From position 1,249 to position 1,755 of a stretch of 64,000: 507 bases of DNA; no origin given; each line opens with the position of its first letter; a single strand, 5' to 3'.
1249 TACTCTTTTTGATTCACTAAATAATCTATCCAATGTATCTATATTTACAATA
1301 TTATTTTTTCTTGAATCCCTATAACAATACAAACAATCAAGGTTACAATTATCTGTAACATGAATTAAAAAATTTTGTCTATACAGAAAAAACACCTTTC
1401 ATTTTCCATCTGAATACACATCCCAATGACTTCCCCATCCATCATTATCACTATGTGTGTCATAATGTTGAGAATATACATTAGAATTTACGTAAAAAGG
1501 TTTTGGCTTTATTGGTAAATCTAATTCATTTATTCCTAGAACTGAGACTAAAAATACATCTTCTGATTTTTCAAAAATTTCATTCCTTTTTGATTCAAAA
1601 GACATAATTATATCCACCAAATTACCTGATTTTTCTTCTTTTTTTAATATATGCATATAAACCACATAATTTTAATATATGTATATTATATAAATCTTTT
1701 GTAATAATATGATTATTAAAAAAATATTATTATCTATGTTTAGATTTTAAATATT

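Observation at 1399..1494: Cys-free putative core peptide with repeated aromatic-X-Asp triplets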

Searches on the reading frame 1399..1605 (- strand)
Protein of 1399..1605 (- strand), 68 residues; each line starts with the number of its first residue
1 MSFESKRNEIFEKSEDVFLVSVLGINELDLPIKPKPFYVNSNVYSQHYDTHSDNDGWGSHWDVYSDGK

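Call 3: search_protein_families(library=ncbifam, proteins=[window:1399-1605:-], max_evalue=0.01)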
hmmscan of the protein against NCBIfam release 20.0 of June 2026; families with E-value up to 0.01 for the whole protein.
window:1399-1605:- (68 aa): 0 families

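Call 4: search_protein_families(library=pfam, proteins=[window:1399-1605:-], max_evalue=0.01)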
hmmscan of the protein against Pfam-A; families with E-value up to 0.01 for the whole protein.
window:1399-1605:- (68 aa): 0 families

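Call 10: find_encoding_contigs(protein=window:1402-1605:-, flank=5000)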
Protein seq(68 aa) (68 aa): 1 contig read that carries it; 1 place shown.
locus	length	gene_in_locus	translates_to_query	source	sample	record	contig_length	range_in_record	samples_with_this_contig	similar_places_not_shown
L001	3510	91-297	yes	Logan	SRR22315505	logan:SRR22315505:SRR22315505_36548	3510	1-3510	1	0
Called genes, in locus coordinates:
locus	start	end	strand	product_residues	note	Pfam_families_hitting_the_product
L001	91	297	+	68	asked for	-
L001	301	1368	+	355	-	PF04055:Radical_SAM, PF13186:SPASM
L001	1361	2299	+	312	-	-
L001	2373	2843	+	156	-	-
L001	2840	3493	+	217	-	PF00696:AA_kinase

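Call 38: search_protein_families(library=pfam, proteins=[L001:1349-2299:+, L001:2364-2843:+], max_evalue=1)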
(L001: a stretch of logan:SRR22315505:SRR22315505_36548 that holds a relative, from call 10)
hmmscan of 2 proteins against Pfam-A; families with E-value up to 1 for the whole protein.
L001:1349-2299:+ (316 aa): 0 families

L001:2364-2843:+ (159 aa): 2 families
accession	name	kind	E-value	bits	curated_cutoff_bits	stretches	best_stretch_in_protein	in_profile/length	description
PF00335.26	Tetraspanin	-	0.019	15.1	32.1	1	18-142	87-191/225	Tetraspanin family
PF20221.3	DUF6580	-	0.093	13.4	27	1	8-53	82-126/162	Family of unknown function (DUF6580)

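Call 39: search_protein_families(library=ncbifam, proteins=[L001:1349-2299:+], max_evalue=0.01)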
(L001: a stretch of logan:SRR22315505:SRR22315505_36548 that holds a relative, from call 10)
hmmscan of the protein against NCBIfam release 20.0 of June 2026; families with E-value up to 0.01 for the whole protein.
L001:1349-2299:+ (316 aa): 0 families

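Call 40: search_solved_structures(query=L001:1349-2299:+, max_evalue=10, show_alignments=2)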
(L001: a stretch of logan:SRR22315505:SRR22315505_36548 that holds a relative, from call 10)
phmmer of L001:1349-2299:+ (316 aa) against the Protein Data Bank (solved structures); distinct sequences matched with E-value up to 10: 2.
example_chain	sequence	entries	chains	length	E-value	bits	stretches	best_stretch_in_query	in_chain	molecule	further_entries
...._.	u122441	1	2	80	1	12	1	46-100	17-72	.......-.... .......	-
1v9x_A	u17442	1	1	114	1.3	11.7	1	83-129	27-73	poly (ADP-ribose) polymerase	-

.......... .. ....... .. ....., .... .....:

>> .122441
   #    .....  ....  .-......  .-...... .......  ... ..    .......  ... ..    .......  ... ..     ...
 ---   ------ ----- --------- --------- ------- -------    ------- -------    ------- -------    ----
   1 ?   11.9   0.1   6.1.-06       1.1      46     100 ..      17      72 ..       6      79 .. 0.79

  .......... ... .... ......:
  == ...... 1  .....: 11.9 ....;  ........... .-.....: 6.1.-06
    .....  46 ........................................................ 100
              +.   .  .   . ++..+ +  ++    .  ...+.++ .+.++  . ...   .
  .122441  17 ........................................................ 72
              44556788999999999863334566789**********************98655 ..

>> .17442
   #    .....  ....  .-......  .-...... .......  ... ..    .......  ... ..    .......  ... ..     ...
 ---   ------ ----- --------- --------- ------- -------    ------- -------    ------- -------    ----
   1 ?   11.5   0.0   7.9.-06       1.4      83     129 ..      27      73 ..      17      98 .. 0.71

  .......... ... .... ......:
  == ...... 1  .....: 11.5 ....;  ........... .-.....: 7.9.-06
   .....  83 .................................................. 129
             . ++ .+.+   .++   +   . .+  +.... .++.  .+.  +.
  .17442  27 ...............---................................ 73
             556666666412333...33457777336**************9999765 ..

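Call 41: find_homologous_proteins(query=L001:1349-2296:+, max_evalue=0.001)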
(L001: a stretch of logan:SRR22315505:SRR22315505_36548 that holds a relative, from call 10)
Query L001:1349-2296:+ (316 aa): 2 proteins with E <= 0.001 among 3740 candidates.
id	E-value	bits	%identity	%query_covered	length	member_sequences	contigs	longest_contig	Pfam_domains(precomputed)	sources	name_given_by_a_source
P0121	4.0e-200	682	100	99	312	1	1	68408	-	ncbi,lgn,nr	ncbi:MAG: hypothetical protein PHT94_01115 [Candidatus Nanoarchaeia archaeon]|nr:hypothetical protei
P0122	1.0e-109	385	57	97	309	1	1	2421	-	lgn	-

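Call 44: find_homologous_proteins(query=A1, max_evalue=10)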
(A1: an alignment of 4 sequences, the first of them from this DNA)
Query A1 (4 sequences) (68 aa, profile of the alignment): 3 proteins with E <= 10 among 131 candidates.
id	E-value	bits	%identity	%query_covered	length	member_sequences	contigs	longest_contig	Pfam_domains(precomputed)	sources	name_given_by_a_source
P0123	9.1e-37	143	97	100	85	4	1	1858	-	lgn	-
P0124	5.9e-34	134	53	100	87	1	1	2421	-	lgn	-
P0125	3.9e-17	80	39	49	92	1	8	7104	-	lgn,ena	-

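Call 50: predict_structure(alignment_id=A3)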
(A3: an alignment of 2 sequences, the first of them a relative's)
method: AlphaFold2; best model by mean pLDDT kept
length: 312 residues; sequences in the alignment: 2
mean_pLDDT: 43.2   pTM: 0.36
mean pLDDT of the five models: 43.2, 41.1, 39.5, 37.7, 37.7
residues with pLDDT >= 90: 0; 70-90: 10; 50-70: 78; < 50: 224
segments of 3 or more residues with pLDDT < 50: 1-5, 25-45, 47-56, 65-68, 94-106, 125-214, 216-222, 229-244, 256-263, 265-312
pLDDT, mean of each block of 10 residues (from residue 1): 44 59 45 41 45 48 51 67 73 43 43 61 50 33 31 31 34 29 33 39 41 48 49 31 48 48 44 33 32 38 32 26
secondary structure, 60 per line:
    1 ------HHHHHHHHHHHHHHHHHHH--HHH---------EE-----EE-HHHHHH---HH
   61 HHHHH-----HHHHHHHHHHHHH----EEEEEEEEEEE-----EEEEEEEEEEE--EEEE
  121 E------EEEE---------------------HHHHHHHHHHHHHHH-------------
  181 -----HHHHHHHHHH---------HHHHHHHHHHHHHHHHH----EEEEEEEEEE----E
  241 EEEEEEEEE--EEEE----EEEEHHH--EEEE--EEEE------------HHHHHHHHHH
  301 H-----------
elements in order: H7-25 H50-55 H59-65 H71-83 E88-98 E104-114 E117-121 E128-131 H153-167 H186-195 H205-221 E226-235 E240-249 E252-255 E260-263 E269-272 E275-278 H291-301

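Call 57: fold_search(model_id=the predicted structure, library=pdb)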
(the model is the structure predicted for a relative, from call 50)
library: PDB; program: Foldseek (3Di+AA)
matches with E <= 10: 565; with E <= 0.001: 0
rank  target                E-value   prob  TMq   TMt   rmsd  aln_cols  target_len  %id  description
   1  5vob_D                7.8e-02  0.11  0.09  0.14  19.8       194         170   10  Crystal structure of HCMV Pentamer in complex with neutralizing antibody 8I21 (released 2017-07-05)
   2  2pqt                  1.2e-01  0.97  0.19  0.20   3.5        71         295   11  Human N-acetyltransferase 1 (released 2007-05-15)
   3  3isr_A                1.6e-01  0.99  0.19  0.20   2.4        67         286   18  The Crystal Structure of a Putative Cysteine Protease from Cytophaga hutchinsonii to 1.9A (released 2009-09-08)
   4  5vod_D                1.7e-01  0.08  0.09  0.15  19.8       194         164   10  Crystal structure of HCMV Pentamer in complex with neutralizing antibody 9I6 (released 2017-07-05)
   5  8k56_A                1.8e-01  0.93  0.18  0.21   3.8        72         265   17  Crystal structure of arylamine N-acyltransferase from Streptomyces aureus complexed with acyl-SNAC (released 2024-07-24)
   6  4xz7_B                1.8e-01  0.60  0.20  0.17  15.7       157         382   15  Crystal structure of a TGase (released 2015-06-24)
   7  8ot2                  2.1e-01  0.96  0.20  0.25   3.8        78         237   20  Structural and functional studies of geldanamycin amide synthase ShGdmF (released 2024-05-01)
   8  7t4r_E                2.1e-01  0.08  0.09  0.14  20.3       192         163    9  CryoEM structure of the HCMV Pentamer gH/gL/UL128/UL130/UL131A in complex with THBD and neutralizing fabs MSL-109 and  (released 2022-03-23)
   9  8btm                  2.2e-01  0.96  0.19  0.23   2.7        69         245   20  Structural and functional studies of geldanamycin amide synthase ShGdmF (released 2024-06-12)
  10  8osv                  2.7e-01  0.96  0.18  0.23   2.5        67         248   21  Structural and functional studies of geldanamycin amide synthase ShGdmF (released 2024-05-01)
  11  7t4s_D                2.7e-01  0.08  0.09  0.14  19.9       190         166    9  CryoEM structure of the HCMV Pentamer gH/gL/UL128/UL130/UL131A in complex with NRP2 and neutralizing fabs 8I21 and 13H (released 2022-03-23)
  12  3isr_B                2.8e-01  0.97  0.19  0.20   2.5        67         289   18  The Crystal Structure of a Putative Cysteine Protease from Cytophaga hutchinsonii to 1.9A (released 2009-09-08)
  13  9crn                  3.0e-01  0.92  0.19  0.17   5.5        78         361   18  Crystal structure of Streptococcus pyogenes TglA (released 2024-08-14)
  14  7t4r_N                3.0e-01  0.08  0.09  0.14  20.2       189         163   10  CryoEM structure of the HCMV Pentamer gH/gL/UL128/UL130/UL131A in complex with THBD and neutralizing fabs MSL-109 and  (released 2022-03-23)
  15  2ija                  3.2e-01  0.89  0.19  0.20   3.5        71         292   11  Human N-acetyltransferase 1 F125S mutant (released 2006-11-28)
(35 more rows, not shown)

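Call 71: search_protein_representatives(alignment_id=A5)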
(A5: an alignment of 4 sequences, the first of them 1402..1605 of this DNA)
Query: 4 sequences, 85 profile positions. Proteins with E-value up to 0.001 (for the whole library): 2; up to 1e-10: 1; up to 1e-30: 1. The best 2 are listed.
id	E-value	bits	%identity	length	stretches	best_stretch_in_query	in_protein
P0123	1.1e-45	169.9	-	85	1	1-85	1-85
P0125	1.6e-06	44.4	-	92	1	53-83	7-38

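Call 74: search_protein_families(library=phrogs, proteins=[P0121, window:1402-1605:-], max_evalue=0.1)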
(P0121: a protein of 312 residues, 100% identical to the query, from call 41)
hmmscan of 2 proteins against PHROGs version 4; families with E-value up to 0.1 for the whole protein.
P0121 (312 aa): 0 families

window:1402-1605:- (68 aa): 0 families

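Call 78: list_cluster_members(proteins=[window:1402-1605:-, window:331-1395:-, P0125, P0003])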
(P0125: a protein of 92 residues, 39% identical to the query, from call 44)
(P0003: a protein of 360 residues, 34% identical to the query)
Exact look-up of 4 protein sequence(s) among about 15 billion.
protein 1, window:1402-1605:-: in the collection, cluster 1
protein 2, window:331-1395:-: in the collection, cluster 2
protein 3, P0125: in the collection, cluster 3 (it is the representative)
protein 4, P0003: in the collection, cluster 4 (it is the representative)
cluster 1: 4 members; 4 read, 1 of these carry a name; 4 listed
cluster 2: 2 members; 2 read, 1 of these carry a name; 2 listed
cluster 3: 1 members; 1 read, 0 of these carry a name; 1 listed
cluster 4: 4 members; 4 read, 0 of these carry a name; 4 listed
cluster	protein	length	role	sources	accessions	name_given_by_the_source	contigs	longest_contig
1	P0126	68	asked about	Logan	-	-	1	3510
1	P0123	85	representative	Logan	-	-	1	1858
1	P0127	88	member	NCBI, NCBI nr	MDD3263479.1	MAG: hypothetical protein PHT94_01125 [Candidatus Nanoarchaeia archaeon] | hypothetical protein [Candidatus Nanoarchaeia archaeon]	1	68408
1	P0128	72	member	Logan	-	-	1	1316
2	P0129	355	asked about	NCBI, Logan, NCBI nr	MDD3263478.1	MAG: SPASM domain-containing protein [Candidatus Nanoarchaeia archaeon] | SPASM domain-containing protein [Candidatus Nanoarchaeia archaeon]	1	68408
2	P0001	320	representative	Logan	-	-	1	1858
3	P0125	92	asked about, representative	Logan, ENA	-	-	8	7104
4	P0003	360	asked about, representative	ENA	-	-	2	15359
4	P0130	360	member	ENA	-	-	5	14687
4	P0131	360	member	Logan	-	-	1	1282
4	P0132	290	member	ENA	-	-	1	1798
